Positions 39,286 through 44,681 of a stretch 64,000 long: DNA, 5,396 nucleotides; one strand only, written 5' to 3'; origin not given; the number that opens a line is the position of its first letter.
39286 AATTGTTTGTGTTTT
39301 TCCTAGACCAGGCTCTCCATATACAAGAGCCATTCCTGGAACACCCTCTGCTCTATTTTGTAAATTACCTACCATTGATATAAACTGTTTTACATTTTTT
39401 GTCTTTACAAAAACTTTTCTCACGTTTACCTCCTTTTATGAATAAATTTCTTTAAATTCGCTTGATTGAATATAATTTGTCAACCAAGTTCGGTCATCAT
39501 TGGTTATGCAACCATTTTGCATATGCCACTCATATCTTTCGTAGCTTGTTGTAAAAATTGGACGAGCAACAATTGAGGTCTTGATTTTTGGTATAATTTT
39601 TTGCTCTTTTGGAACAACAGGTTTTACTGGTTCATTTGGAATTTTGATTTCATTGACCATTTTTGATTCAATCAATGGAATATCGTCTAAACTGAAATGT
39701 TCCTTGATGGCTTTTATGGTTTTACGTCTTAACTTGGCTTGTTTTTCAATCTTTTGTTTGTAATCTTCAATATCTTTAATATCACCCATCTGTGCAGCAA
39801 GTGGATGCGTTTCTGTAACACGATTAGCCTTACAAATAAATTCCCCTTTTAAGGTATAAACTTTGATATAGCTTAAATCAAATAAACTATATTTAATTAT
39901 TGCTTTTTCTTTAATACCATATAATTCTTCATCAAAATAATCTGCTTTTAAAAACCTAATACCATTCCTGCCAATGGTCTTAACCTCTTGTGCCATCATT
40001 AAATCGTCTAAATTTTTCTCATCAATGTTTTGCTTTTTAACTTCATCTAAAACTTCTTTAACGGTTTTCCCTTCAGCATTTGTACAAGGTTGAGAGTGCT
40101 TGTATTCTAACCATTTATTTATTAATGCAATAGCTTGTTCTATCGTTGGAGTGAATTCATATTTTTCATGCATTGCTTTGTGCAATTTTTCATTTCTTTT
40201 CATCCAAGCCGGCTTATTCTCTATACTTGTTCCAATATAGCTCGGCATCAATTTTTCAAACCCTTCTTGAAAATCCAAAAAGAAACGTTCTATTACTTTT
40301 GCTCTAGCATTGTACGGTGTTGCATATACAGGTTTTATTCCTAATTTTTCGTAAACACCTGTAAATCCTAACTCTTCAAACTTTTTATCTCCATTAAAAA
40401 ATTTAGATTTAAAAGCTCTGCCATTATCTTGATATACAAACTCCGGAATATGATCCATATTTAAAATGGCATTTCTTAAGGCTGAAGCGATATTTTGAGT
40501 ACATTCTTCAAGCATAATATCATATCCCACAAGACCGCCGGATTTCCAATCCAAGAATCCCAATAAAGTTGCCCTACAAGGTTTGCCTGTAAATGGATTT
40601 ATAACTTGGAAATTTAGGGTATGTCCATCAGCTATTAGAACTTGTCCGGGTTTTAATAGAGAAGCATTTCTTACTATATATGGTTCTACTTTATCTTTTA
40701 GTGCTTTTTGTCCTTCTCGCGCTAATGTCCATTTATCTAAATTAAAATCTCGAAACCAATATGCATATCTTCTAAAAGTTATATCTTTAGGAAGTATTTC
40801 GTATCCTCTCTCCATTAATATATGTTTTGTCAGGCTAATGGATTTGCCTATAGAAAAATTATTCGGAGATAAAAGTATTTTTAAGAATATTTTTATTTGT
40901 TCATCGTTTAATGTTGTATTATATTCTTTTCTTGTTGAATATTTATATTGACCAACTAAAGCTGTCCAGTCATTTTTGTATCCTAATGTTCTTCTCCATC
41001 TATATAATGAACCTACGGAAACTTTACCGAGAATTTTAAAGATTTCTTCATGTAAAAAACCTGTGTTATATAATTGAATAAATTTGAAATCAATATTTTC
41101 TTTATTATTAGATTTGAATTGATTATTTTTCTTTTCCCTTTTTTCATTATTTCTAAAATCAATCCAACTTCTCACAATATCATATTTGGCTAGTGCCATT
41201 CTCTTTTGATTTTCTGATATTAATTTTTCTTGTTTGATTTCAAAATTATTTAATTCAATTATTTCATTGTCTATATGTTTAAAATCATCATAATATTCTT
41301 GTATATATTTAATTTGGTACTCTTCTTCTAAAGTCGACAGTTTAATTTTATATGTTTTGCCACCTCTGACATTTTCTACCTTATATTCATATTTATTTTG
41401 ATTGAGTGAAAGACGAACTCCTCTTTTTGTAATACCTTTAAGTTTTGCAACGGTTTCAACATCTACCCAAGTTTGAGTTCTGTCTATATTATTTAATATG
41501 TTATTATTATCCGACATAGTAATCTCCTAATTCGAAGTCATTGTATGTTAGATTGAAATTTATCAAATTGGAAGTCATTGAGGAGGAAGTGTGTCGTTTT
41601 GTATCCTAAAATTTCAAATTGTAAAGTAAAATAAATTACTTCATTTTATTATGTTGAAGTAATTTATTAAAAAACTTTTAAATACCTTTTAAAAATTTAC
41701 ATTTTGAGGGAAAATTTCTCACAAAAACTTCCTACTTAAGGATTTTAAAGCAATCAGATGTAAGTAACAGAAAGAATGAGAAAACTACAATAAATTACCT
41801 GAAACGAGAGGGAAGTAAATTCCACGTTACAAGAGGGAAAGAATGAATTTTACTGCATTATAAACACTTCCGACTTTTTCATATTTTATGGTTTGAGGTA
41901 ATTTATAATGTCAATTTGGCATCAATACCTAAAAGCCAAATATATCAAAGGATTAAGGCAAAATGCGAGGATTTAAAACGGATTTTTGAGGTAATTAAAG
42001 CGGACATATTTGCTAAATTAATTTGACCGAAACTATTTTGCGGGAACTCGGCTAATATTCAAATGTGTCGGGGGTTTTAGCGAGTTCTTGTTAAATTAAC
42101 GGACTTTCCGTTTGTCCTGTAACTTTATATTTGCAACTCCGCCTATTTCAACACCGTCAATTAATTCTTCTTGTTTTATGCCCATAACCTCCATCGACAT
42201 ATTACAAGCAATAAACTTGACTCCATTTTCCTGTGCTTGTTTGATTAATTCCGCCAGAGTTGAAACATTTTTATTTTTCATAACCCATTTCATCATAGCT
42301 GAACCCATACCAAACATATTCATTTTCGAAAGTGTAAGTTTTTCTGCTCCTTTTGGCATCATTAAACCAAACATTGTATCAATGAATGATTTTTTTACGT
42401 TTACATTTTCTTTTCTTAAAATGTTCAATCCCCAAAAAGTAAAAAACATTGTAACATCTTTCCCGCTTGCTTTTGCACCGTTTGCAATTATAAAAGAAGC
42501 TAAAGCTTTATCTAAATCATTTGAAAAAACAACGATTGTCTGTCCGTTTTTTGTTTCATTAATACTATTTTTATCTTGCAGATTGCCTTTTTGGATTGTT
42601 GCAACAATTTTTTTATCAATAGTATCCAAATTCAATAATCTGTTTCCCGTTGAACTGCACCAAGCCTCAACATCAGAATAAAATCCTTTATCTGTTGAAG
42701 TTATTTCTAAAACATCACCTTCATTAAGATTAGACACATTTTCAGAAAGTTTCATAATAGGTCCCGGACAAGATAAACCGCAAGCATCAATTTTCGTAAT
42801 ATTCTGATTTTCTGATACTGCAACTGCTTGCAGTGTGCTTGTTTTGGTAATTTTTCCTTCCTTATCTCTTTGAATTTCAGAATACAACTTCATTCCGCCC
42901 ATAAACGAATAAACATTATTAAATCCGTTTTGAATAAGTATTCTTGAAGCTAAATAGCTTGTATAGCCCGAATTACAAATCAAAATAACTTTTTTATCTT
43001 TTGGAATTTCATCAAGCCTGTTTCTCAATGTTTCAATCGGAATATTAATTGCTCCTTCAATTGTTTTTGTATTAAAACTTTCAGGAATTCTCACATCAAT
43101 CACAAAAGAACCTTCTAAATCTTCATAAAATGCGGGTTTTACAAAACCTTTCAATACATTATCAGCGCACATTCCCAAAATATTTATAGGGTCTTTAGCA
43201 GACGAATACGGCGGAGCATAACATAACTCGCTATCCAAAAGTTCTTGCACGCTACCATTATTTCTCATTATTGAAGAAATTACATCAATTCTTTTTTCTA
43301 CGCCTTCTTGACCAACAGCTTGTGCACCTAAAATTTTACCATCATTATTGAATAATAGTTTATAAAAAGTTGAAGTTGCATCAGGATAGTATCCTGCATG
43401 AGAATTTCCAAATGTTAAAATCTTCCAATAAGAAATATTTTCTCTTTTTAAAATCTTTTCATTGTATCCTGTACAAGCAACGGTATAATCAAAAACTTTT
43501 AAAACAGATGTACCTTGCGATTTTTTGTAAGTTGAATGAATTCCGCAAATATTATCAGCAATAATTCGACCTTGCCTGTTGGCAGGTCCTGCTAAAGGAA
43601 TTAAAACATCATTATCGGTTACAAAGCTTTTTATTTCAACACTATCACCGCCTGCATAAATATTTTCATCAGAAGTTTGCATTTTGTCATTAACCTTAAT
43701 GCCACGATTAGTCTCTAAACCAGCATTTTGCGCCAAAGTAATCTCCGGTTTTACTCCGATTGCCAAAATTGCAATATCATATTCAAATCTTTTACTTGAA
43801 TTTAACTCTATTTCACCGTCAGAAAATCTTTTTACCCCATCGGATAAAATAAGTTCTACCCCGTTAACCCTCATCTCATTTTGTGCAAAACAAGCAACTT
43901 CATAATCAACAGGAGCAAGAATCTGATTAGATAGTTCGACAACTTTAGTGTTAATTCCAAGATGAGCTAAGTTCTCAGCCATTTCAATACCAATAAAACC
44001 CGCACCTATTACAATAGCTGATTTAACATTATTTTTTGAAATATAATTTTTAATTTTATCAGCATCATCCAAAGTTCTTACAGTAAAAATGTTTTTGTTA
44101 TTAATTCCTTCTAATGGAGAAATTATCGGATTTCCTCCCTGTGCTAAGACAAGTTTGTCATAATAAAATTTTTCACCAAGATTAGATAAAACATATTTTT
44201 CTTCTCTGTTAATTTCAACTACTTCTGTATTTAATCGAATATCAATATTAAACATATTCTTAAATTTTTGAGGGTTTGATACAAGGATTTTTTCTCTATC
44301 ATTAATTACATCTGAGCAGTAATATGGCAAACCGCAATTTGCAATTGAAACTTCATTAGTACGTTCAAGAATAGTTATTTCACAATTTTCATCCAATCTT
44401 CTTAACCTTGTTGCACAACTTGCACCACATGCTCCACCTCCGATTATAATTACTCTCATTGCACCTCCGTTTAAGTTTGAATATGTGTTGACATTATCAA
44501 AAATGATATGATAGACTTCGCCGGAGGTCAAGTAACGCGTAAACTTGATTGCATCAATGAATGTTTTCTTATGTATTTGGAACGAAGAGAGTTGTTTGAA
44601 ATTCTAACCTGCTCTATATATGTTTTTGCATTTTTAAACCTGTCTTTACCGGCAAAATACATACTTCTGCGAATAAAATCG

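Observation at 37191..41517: Mu/Tn7-like transposition module whose third subunit is a catalytically dead tyrosine-recombinase-fold protein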

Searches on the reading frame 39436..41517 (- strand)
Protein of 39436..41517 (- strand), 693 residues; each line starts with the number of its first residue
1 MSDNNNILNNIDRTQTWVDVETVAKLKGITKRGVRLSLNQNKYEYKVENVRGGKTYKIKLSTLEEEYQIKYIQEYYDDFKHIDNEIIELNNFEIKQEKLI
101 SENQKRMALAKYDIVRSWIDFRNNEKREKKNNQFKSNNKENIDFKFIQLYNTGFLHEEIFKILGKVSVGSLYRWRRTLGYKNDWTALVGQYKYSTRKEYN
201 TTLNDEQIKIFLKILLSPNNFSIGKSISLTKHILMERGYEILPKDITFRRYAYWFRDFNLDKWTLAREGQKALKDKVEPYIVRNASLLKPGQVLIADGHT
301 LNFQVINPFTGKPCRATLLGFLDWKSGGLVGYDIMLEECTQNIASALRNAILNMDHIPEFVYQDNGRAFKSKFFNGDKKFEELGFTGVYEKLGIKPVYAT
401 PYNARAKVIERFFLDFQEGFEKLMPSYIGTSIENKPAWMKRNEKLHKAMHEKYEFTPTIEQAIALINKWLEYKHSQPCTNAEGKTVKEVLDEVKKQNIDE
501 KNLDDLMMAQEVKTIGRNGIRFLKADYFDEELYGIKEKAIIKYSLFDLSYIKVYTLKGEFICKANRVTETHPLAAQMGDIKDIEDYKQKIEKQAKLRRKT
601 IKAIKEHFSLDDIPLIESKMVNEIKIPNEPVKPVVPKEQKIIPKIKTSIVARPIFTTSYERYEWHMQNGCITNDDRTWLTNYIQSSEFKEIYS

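Call 3: search_protein_families(library=pfam, proteins=[window:39436-41517:-], max_evalue=1)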
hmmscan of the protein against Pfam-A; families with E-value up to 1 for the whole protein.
window:39436-41517:- (693 aa): 3 families
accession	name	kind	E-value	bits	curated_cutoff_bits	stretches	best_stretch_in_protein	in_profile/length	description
PF09299.17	Mu-transpos_C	-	5.4e-14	52.4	21.7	1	504-562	1-60/61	Mu transposase, C-terminal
PF00665.32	rve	-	5.1e-05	23.9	32.6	1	314-403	22-101/102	Integrase core domain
PF09039.17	HTH_Tnp_Mu_2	-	6.8e-05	23.3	20.5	1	181-277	9-103/109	Mu DNA binding, I gamma subdomain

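Call 4: search_protein_families(library=ncbifam, proteins=[window:39436-41517:-], max_evalue=1)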
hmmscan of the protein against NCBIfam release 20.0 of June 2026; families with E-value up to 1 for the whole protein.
window:39436-41517:- (693 aa): 2 families
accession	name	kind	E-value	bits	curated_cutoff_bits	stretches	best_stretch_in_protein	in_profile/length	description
NF033577.2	transpos_IS481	equivalog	9.6e-06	25.3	224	1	316-420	148-243/284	IS481 family transposase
NF038377.2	TglA_fam_RiPP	equivalog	0.059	14.3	45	1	603-619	32-48/51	3-thiaglutamate biosynthesis pearlin carrier peptide TglA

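Call 35: search_solved_structures(query=window:39436-41517:-, max_evalue=0.01)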
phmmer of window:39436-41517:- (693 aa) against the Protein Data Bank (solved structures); distinct sequences matched with E-value up to 0.01: 0.

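Call 80: search_solved_structures(query=A5, max_evalue=1, show_alignments=1)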
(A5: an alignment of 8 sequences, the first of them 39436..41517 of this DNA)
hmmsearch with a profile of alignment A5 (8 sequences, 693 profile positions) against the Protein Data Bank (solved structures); distinct sequences matched with E-value up to 1: 5.
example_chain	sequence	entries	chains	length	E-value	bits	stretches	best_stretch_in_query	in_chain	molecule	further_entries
4fcy_A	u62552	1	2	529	9.8e-09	37.2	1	113-430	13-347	Transposase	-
7svw_A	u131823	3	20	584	0.01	17.2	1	309-550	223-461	TnsB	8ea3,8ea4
8rdu_R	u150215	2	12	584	0.01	17.2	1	309-550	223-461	TnsB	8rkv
8aa5_AP1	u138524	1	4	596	0.011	17.2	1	309-550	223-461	TnsB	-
1bcm_A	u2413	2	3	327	0.026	15.9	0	273-430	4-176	BACTERIOPHAGE MU TRANSPOSASE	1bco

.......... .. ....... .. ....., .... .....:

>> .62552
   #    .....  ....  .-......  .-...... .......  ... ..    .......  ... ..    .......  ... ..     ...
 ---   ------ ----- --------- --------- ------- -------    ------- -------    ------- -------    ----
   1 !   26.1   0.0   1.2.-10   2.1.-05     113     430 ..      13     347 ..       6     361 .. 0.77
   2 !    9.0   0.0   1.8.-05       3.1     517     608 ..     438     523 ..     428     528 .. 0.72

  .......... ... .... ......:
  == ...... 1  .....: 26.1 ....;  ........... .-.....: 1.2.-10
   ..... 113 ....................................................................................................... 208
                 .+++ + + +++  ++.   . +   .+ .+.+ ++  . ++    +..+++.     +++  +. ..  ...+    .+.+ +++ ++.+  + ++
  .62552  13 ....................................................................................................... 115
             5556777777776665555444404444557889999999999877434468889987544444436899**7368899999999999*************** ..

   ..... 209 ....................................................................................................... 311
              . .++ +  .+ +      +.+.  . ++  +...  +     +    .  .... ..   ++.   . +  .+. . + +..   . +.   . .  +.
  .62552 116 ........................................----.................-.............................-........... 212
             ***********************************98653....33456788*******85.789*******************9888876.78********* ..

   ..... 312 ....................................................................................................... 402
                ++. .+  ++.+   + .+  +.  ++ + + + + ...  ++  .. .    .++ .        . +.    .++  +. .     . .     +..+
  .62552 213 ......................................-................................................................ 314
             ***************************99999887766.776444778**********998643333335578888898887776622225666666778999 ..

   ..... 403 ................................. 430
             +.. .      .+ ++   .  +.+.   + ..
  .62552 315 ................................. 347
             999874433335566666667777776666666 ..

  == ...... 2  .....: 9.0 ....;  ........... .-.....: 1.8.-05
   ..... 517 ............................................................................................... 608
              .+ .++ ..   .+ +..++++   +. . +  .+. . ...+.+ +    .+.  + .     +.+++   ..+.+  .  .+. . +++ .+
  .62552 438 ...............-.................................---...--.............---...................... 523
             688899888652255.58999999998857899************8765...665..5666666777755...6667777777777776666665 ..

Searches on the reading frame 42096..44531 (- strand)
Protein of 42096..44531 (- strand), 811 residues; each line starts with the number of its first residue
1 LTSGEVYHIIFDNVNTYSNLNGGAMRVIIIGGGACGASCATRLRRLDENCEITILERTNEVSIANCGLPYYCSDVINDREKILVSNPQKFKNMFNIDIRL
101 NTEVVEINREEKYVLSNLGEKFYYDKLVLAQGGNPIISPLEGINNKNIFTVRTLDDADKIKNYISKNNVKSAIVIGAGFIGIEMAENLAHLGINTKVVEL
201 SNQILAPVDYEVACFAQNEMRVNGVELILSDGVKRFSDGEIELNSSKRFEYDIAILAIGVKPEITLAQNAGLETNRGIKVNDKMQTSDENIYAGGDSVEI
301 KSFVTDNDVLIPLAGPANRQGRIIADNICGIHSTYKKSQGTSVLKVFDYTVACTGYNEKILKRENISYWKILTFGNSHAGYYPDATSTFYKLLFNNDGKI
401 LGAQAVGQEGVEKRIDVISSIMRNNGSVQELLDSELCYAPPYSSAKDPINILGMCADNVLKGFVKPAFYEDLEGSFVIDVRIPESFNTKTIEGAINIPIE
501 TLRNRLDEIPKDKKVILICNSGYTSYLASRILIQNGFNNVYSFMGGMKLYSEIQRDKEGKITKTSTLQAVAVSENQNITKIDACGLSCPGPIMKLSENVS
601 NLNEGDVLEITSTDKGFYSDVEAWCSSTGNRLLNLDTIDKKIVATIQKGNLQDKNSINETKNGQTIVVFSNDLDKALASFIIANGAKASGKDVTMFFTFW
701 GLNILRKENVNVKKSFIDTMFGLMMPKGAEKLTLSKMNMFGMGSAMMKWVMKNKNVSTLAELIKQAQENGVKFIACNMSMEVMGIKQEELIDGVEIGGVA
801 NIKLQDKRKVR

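Call 7: search_protein_families(library=pfam, proteins=[window:42096-44531:-], max_evalue=0.01)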
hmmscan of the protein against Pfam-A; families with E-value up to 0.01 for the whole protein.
window:42096-44531:- (811 aa): 19 families
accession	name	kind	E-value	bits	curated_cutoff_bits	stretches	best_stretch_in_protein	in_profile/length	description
PF07992.20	Pyr_redox_2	-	2.3e-58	198.3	26.1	1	25-303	1-278/291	Pyridine nucleotide-disulphide oxidoreductase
PF13686.11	DrsE_2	-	1.8e-56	190.9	25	1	664-801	4-143/156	DsrE/DsrF/DrsH-like family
PF01206.22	TusA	-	2.8e-19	69.2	28.6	1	580-648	2-70/70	Sulfurtransferase TusA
PF00070.33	Pyr_redox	-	3.3e-19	69.6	22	1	172-237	2-67/82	Pyridine nucleotide-disulphide oxidoreductase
PF00581.25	Rhodanese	-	4.6e-14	53.1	22.2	1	475-551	12-100/102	Rhodanese-like domain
PF02852.28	Pyr_redox_dim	-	1.1e-13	51.7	25.3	1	344-445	4-105/110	Pyridine nucleotide-disulphide oxidoreductase, dimerisation domain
PF13738.12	Pyr_redox_3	-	1.3e-10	41.5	30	1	89-295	89-305/305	Pyridine nucleotide-disulphide oxidoreductase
PF02635.20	DsrE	-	1.3e-09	38.6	22.7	1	674-801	15-102/116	DsrE/DsrF-like family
PF01266.30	DAO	-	4.7e-08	33.4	27.9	1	26-61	1-34/353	FAD dependent oxidoreductase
PF13450.12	NAD_binding_8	-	1.6e-07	32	21.9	1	29-61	1-31/68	NAD(P)-binding Rossmann-like domain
PF03486.20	HI0933_like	-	2.1e-06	27.8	50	0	26-61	2-35/244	HI0933-like protein Rossmann domain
PF05834.18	Lycopene_cycl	-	7.8e-06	25.6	23.4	0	173-221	3-52/380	Lycopene cyclase protein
PF13454.12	NAD_binding_9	-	1.5e-05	25.5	21.8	0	28-60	1-35/155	FAD-NAD(P)-binding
PF02254.24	TrkA_N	-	0.00062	20.5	23.8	0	173-206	2-35/116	TrkA-N domain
PF06819.16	Arc_PepC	-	0.0042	17.7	23.4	0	106-162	50-106/110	Archaeal Peptidase A24 C-terminal Domain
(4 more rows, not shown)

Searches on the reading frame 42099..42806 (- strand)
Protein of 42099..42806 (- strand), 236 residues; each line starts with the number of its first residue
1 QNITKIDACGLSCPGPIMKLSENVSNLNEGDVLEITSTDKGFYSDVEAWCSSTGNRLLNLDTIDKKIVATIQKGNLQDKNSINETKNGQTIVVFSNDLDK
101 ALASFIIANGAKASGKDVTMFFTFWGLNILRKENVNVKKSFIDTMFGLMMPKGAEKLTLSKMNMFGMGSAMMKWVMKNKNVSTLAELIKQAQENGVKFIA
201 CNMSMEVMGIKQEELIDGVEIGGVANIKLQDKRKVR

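Call 51: find_homologous_proteins(query=window:42099-42806:-)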
Query seq(236 aa) (236 aa): 4286 proteins with E <= 0.001 among 4639 candidates; the best 120 are listed.
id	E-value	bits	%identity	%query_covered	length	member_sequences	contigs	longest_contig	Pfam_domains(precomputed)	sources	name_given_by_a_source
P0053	1.0e-140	485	100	95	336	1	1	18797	PF00581.26,PF02635.21,PF13686.12,PF01206.23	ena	-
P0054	1.5e-127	442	100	88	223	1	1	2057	PF02635.21,PF13686.12,PF01206.23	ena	-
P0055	4.2e-109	381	76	95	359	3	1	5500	PF00581.26,PF02635.21,PF13686.12,PF01206.23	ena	-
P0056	1.7e-108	379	79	94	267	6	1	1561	PF02635.21,PF13686.12,PF01206.23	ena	-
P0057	4.1e-106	372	77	94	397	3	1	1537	PF00581.26,PF02635.21,PF13686.12,PF01206.23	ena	-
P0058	4.4e-106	371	76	94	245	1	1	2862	PF02635.21,PF13686.12,PF01206.23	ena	-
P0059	6.2e-105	368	77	95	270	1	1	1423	PF02635.21,PF13686.12,PF01206.23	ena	-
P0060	9.0e-104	364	76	95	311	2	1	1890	PF00581.26,PF02635.21,PF13686.12,PF01206.23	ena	-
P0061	8.4e-103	361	75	95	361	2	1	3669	PF00581.26,PF02635.21,PF13686.12,PF01206.23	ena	-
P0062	2.0e-102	360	72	95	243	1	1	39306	PF02635.21,PF13686.12,PF01206.23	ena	-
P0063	3.3e-99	349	71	94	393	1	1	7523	PF00581.26,PF02635.21,PF13686.12,PF01206.23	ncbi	-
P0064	7.6e-98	345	96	71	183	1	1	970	PF02635.21,PF13686.12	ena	-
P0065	1.7e-97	343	77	88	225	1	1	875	PF02635.21,PF13686.12,PF01206.23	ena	-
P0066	7.7e-97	341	78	88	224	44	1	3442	PF02635.21,PF13686.12,PF01206.23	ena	-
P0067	8.4e-97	341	76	88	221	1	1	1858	PF02635.21,PF13686.12,PF01206.23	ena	-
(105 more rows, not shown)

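Call 53: find_encoding_contigs(protein=P0053, flank=10000, max_places=3)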
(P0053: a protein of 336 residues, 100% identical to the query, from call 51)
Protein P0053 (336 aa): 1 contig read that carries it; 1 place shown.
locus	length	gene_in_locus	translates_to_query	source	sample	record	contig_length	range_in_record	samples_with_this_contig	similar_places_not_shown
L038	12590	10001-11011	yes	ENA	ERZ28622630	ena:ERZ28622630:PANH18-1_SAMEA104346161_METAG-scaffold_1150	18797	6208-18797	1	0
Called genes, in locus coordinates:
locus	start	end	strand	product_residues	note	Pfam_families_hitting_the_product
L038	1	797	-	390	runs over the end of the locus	PF20283:CTD7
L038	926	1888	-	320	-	PF13280:WYL (weak), PF25583:WCX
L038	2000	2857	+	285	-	PF00005:ABC_tran (weak), PF02463:SMC_N (faint), PF13175:AAA_15, PF13304:AAA_21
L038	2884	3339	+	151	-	-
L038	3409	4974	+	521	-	PF14903:WG_beta_rep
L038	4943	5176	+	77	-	-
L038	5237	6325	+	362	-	-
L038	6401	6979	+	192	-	-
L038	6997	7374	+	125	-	-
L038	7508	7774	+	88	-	-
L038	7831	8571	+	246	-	-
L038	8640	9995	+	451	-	PF01266:DAO (faint), PF03486:HI0933_like (faint), PF05834:Lycopene_cycl (faint), PF07992:Pyr_redox_2, PF13450:NAD_binding_8 (faint), PF13738:Pyr_redox_3 (weak), PF00070:Pyr_redox, PF02852:Pyr_redox_dim, +1 more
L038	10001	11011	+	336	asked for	PF00581:Rhodanese, PF01206:TusA, PF02635:DsrE, PF13686:DrsE_2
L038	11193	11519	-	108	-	PF01638:HxlR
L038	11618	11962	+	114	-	-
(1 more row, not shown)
